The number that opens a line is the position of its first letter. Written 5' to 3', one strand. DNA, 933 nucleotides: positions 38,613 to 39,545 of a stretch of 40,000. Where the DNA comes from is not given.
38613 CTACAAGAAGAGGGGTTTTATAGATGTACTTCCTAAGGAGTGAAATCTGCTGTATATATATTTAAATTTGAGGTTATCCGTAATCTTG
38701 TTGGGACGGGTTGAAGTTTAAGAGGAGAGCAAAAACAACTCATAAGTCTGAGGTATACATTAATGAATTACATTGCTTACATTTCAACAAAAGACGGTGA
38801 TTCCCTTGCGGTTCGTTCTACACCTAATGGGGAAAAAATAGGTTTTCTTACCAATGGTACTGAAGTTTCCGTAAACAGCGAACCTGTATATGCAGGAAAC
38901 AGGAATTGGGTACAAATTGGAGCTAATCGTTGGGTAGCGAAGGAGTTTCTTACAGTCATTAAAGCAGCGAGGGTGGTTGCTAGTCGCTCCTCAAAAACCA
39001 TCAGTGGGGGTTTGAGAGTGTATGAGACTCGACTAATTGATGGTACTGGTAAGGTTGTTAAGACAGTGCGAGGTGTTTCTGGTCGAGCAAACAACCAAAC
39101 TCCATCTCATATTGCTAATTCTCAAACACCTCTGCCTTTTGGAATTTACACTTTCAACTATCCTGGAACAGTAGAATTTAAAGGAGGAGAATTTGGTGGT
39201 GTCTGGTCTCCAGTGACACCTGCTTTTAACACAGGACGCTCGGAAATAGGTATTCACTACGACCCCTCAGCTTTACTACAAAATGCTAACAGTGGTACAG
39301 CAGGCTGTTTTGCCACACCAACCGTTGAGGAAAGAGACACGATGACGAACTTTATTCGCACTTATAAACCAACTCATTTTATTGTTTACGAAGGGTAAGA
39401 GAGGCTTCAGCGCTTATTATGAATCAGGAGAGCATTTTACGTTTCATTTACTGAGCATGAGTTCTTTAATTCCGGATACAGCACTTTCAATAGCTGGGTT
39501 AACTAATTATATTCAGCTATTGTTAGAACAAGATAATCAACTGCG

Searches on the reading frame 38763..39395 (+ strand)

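Call 7: search_protein_families(library=pfam, proteins=[window:38763-39395:+], max_evalue=0.001)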
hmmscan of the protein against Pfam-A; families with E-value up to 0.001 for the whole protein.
window:38763-39395:+ (211 aa): 1 family
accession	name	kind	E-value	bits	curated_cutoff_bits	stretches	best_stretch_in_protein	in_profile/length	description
PF08239.17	SH3_3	-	6.1e-05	23.6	27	1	13-63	1-53/54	Bacterial SH3 domain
